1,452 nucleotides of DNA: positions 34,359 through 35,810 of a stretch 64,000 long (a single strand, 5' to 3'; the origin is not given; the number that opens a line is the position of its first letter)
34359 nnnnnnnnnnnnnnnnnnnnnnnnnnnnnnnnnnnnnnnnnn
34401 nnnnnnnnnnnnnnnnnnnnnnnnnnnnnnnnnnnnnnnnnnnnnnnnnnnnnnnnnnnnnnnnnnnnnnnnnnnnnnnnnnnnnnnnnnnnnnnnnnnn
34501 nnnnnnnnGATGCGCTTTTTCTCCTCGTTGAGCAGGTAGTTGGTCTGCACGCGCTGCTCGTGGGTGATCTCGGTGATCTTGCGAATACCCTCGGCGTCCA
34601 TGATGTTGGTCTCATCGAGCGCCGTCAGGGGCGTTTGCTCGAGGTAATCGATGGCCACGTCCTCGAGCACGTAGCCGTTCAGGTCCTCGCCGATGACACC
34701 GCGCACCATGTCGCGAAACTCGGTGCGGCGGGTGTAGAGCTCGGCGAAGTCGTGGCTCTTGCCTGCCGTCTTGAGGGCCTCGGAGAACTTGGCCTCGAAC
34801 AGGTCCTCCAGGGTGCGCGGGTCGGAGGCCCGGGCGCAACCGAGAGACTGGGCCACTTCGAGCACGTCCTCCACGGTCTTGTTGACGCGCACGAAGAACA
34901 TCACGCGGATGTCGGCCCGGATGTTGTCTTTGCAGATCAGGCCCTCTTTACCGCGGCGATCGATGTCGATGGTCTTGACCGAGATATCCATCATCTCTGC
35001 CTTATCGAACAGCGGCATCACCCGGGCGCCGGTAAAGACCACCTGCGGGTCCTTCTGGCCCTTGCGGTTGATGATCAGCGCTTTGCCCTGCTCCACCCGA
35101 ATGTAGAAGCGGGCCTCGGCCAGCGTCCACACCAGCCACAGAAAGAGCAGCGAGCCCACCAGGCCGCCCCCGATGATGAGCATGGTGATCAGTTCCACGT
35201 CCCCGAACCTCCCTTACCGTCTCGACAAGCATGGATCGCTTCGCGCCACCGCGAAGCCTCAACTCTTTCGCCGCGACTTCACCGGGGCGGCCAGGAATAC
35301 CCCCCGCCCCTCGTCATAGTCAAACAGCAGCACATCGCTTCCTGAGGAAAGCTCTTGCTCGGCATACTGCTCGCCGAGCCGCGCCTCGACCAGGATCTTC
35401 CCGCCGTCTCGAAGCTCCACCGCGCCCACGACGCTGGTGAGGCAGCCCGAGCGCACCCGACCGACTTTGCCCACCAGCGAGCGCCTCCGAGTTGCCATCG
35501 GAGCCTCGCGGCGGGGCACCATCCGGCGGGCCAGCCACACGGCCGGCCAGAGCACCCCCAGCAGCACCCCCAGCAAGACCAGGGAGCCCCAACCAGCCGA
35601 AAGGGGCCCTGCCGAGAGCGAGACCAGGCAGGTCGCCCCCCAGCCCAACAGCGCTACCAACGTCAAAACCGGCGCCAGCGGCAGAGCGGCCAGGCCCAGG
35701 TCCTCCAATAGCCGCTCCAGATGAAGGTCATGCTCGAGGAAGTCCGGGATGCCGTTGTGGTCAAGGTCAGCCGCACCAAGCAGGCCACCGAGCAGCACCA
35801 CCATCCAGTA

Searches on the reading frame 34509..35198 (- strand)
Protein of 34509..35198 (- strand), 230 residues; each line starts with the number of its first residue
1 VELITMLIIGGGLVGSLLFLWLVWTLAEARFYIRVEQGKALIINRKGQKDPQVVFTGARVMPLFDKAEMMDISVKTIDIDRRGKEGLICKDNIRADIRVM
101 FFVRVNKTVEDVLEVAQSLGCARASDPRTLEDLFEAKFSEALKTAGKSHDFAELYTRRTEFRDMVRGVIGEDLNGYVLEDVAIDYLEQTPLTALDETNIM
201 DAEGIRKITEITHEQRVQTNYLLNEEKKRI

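Call 64: find_homologous_proteins(query=window:34509-35198:-, max_evalue=0.001)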
Query window:34509-35198:- (230 aa): 1109 proteins with E <= 0.001 among 1549 candidates; the best 120 are listed.
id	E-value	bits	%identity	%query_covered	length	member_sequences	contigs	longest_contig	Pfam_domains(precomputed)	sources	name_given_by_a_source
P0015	4.7e-89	316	65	100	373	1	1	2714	PF01145.32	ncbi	ncbi:MAG TPA: SPFH domain-containing protein, partial [Thermoanaerobaculia bacterium]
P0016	6.4e-87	309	67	96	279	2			PF01145.32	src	-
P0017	7.5e-87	308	64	100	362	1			PF01145.32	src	-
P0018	1.3e-85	304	64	99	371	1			-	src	-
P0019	7.9e-85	302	64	99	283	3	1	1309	PF01145.32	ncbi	-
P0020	9.1e-85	302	65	96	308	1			-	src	-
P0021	1.1e-84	301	64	99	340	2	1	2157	-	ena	-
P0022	1.8e-84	301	65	97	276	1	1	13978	PF01145.32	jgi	jgi:uncharacterized membrane protein YqiK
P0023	6.9e-84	299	67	95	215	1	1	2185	PF01145.32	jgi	jgi:uncharacterized membrane protein YqiK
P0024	8.7e-83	295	67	93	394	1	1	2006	PF01145.32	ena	-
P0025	1.0e-82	295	62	97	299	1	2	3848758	PF01145.32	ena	-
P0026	1.2e-82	295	65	94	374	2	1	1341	PF01145.32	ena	-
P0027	1.9e-82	294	68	87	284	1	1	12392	PF01145.32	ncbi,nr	ncbi:MAG TPA: SPFH domain-containing protein, partial [Labilithrix sp.]|nr:SPFH domain-containing pr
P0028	2.3e-82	294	68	87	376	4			PF01145.32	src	-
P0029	4.5e-82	293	72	83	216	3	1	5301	PF01145.32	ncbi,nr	ncbi:MAG: hypothetical protein QOI41_7046, partial [Myxococcales bacterium]|nr:hypothetical protein 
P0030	6.2e-82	292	65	96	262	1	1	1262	PF01145.32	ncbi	-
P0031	1.0e-81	292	64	96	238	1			PF01145.32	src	-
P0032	1.3e-81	291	64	94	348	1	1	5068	PF01145.32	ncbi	ncbi:MAG TPA: SPFH domain-containing protein, partial [Nannocystis sp.]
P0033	4.1e-81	290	67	87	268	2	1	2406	PF01145.32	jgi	jgi:uncharacterized membrane protein YqiK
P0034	4.2e-81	290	62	99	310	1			PF01145.32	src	-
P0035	4.5e-81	289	63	99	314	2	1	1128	PF01145.32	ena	-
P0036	5.9e-81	289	66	93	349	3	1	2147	PF01145.32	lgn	-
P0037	9.8e-81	288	68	90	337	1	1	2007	PF01145.32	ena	-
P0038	2.4e-80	287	62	97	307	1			PF01145.32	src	-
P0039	2.6e-80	287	62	99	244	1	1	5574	PF01145.32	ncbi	-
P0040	5.8e-80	286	61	98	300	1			PF01145.32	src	-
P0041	1.6e-79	284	63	96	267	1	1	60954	PF01145.32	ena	-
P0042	2.0e-79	284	63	98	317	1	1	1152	PF01145.32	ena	-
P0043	2.6e-79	284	64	93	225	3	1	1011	PF01145.32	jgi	jgi:uncharacterized membrane protein YqiK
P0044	2.7e-79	284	67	87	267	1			PF01145.32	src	-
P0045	3.7e-79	283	66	87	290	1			PF01145.32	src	-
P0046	4.9e-79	283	66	88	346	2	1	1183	PF01145.32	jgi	jgi:uncharacterized membrane protein YqiK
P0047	6.0e-79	283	61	98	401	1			PF01145.32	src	-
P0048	7.7e-79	282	64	93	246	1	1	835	PF01145.32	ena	-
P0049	1.7e-78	281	67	86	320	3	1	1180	PF01145.32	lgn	-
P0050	1.7e-78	281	59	100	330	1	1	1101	PF01145.32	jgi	-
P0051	1.8e-78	281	63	95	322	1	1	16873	PF01145.32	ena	-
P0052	3.1e-78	280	65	88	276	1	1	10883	PF01145.32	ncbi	ncbi:MAG: putative membrane protein YqiK, partial [Bradymonadia bacterium]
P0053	3.3e-78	280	61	97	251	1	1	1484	PF01145.32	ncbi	-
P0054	7.4e-78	279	67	84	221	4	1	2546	PF01145.32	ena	-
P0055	7.9e-78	279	65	86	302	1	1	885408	PF01145.32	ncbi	ncbi:MAG: SPFH domain-containing protein [Polyangiaceae bacterium]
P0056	9.2e-78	279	60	100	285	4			PF01145.32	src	-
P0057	1.2e-77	278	59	100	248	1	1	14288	PF01145.32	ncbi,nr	ncbi:MAG: hypothetical protein JXB05_04395, partial [Myxococcaceae bacterium]|nr:hypothetical protei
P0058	1.6e-77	278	66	87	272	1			PF01145.32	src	-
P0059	1.7e-77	278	66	87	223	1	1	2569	PF01145.32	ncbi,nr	ncbi:MAG: hypothetical protein KC613_03405, partial [Myxococcales bacterium]|nr:hypothetical protein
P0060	2.3e-77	277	63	91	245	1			PF01145.32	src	-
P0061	3.8e-77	277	66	92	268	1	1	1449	PF01145.32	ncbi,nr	ncbi:MAG: hypothetical protein GY731_15915, partial [Gammaproteobacteria bacterium]|nr:hypothetical 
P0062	3.9e-77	277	64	87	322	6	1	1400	PF01145.32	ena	-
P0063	4.2e-77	277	63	94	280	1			PF01145.32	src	-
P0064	4.9e-77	276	60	99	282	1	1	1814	PF01145.32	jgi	jgi:uncharacterized membrane protein YqiK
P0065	5.6e-77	276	65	88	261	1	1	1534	PF01145.32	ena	-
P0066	5.8e-77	276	66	87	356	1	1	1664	PF01145.32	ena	-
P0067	6.6e-77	276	64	88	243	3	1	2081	PF01145.32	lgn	-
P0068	7.3e-77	276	60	100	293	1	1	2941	PF01145.32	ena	-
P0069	7.9e-77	276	66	87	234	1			PF01145.32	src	-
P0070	8.0e-77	276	65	88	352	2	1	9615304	PF01145.32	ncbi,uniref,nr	ncbi:flotillin family protein [Phytohabitans rumicis]|uniref:Band 7 domain-containing protein n=1 Ta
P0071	9.3e-77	275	59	97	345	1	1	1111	PF01145.32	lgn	-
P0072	9.4e-77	275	67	83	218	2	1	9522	PF01145.32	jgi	jgi:uncharacterized membrane protein YqiK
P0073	9.6e-77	275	64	87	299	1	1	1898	PF01145.32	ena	-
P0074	1.0e-76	275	61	100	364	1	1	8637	PF01145.32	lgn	-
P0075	1.0e-76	275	60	98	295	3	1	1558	PF01145.32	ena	-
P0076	1.1e-76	275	63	94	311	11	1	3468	PF01145.32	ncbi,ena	-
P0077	1.3e-76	275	66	87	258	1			PF01145.32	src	-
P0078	1.5e-76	275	61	91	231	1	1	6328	PF01145.32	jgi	jgi:uncharacterized membrane protein YqiK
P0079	1.8e-76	274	61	95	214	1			PF01145.32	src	-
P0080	1.9e-76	274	64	87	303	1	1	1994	PF01145.32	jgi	-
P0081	2.0e-76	274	66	87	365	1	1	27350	PF01145.32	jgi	jgi:uncharacterized membrane protein YqiK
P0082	2.7e-76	274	62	95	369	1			PF01145.32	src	-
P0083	2.7e-76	274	66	87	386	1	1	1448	PF01145.32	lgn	-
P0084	3.8e-76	273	66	87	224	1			PF01145.32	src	-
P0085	5.0e-76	273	63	95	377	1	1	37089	PF01145.32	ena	-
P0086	5.8e-76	273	60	99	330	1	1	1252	PF01145.32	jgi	jgi:uncharacterized membrane protein YqiK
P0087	7.9e-76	272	61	94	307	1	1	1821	PF01145.32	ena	-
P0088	8.6e-76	272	60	94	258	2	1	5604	PF01145.32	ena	-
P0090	1.9e-75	271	61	96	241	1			PF01145.32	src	-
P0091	2.2e-75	271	63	88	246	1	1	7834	PF01145.32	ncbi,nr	ncbi:MAG TPA: SPFH domain-containing protein, partial [Actinophytocola sp.]|nr:SPFH domain-containin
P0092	2.6e-75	271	65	87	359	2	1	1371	PF01145.32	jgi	jgi:uncharacterized membrane protein YqiK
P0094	3.1e-75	270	58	100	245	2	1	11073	PF01145.32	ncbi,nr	ncbi:MAG: hypothetical protein JKY19_09050, partial [Alcanivoracaceae bacterium]|nr:hypothetical pro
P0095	3.4e-75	270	63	95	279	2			PF01145.32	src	-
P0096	3.7e-75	270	60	97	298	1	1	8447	PF01145.32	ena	-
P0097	4.3e-75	270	61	94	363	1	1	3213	PF01145.32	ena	-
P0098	5.1e-75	270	64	84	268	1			PF01145.32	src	-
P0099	5.1e-75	270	67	83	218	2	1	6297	PF01145.32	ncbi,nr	ncbi:MAG TPA: SPFH domain-containing protein, partial [Thermomonospora sp.]|nr:SPFH domain-containin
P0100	6.8e-75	269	60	95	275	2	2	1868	PF01145.32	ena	-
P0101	6.9e-75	269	64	88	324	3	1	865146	PF01145.32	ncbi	-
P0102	7.2e-75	269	63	92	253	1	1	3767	PF01145.32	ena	-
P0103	7.6e-75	269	65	84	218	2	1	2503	PF01145.32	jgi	jgi:uncharacterized membrane protein YqiK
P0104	8.0e-75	269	64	88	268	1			PF01145.32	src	-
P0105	9.2e-75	269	66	87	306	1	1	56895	PF01145.32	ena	-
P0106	1.1e-74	269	63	87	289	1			PF01145.32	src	-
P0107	1.1e-74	269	59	98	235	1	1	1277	PF01145.32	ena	-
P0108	1.2e-74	269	62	93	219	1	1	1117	PF01145.32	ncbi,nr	ncbi:MAG: hypothetical protein H5U40_09055, partial [Polyangiaceae bacterium]|nr:hypothetical protei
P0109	1.2e-74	268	64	87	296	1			PF01145.32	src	-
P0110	1.4e-74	268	70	76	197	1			PF01145.32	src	-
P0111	1.4e-74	268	64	84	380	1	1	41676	PF01145.32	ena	-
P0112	1.6e-74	268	58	98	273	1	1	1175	PF01145.32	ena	-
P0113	2.0e-74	268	64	87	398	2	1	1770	PF01145.32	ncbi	ncbi:flotillin family protein, partial [Streptomyces sp. NPDC057654]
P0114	2.2e-74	268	62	87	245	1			PF01145.32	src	-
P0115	2.4e-74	268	62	91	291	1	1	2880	PF01145.32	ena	-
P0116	2.4e-74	267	68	86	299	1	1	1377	PF01145.32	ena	-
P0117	3.2e-74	267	63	89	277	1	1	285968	PF01145.32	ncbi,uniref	ncbi:flotillin family protein, partial [Yinghuangia sp. YIM S09857]|uniref:flotillin family protein 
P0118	5.7e-74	266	63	87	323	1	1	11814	PF01145.32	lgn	-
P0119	5.8e-74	266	58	98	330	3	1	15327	PF01145.32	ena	-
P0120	6.4e-74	266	60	96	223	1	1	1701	PF01145.32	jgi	jgi:uncharacterized membrane protein YqiK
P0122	8.0e-74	266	62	93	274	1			PF01145.32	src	-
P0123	9.9e-74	265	62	88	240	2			PF01145.32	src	-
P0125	1.4e-73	265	66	83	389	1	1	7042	PF01145.32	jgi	jgi:uncharacterized membrane protein YqiK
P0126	1.5e-73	265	61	94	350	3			PF01145.32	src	-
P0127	1.5e-73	265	58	99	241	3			PF01145.32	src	-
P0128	1.5e-73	265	64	87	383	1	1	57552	PF01145.32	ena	-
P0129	2.3e-73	264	62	86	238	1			PF01145.32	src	-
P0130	2.7e-73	264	59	97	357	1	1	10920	PF01145.32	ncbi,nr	ncbi:MAG TPA: SPFH domain-containing protein, partial [Micromonosporaceae bacterium]|nr:SPFH domain-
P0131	3.4e-73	264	63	87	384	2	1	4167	PF01145.32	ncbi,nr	ncbi:MAG TPA: SPFH domain-containing protein, partial [Kofleriaceae bacterium]|nr:SPFH domain-contai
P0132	4.5e-73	263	61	87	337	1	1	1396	PF01145.32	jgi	-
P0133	5.5e-73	263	63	87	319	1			PF01145.32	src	-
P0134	6.2e-73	263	62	88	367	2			PF01145.32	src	-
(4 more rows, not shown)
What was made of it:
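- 33024..35198 (-): Gene 2: a 724-aa flotillin-type SPFH protein, with an SPFH domain followed by a long Glu/Ala-rich coiled coil. Homologues are named flotillin or YqiK (call 64).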

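Call 65: search_protein_families(library=pfam, proteins=[window:34509-35198:-, P0070, P0015], max_evalue=1)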
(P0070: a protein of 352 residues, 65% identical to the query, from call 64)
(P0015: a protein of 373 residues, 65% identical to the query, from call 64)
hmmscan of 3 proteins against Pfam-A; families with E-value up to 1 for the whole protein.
window:34509-35198:- (230 aa): 3 families
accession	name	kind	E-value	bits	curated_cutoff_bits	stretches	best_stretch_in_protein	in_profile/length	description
PF01145.31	Band_7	-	1.1e-11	45.6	23.6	1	34-186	2-145/176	SPFH domain / Band 7 family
PF11248.13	DUF3046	-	0.11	13.4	25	1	157-196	2-42/62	Protein of unknown function (DUF3046)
PF02421.24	FeoB_N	-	0.15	12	27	1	194-228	46-80/156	Ferrous iron transport protein B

P0070 (352 aa): 2 families
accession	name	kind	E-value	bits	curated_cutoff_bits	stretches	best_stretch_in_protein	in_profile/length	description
PF01145.31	Band_7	-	1.3e-05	25.8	23.6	1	32-175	2-136/176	SPFH domain / Band 7 family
PF11188.13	DUF2975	-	0.022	15.1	27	1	8-60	23-72/130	Protein of unknown function (DUF2975)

P0015 (373 aa): 3 families
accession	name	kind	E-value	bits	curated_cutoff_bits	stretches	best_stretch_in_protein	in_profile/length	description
PF01145.31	Band_7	-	8e-06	26.5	23.6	1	31-214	2-146/176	SPFH domain / Band 7 family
PF12694.12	cpYpsA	-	0.28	11.4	26.2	1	214-281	44-110/145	Circularly permutated YpsA SLOG family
PF02414.20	Borrelia_orfA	-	0.73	9.8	25.8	0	214-350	101-237/288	Borrelia ORF-A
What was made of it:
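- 33024..35198 (-): Residues 1-230 hit Band_7 PF01145 at 1.1e-11 (call 65).
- On NfeD-SPFH operon: PF01145 at 1.1e-11 and 45.6 bits on residues 34-186 (call 65).
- Tried and rejected: The SPFH domain appeared only when the coiled coil was cut off (call 65).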

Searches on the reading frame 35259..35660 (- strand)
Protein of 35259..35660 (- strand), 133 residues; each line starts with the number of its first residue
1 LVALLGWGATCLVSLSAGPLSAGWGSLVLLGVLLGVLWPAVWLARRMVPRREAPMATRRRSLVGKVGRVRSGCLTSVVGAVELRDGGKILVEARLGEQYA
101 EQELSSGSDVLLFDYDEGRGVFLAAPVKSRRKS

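Call 65: search_protein_families(library=pfam, proteins=[window:35259-35660:-], max_evalue=1)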
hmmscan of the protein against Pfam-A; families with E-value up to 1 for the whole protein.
window:35259-35660:- (133 aa): 1 family
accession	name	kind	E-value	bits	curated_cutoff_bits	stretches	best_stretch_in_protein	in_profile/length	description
PF14316.11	DUF4381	-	0.19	12.5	27.2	1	16-53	13-51/145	Domain of unknown function (DUF4381)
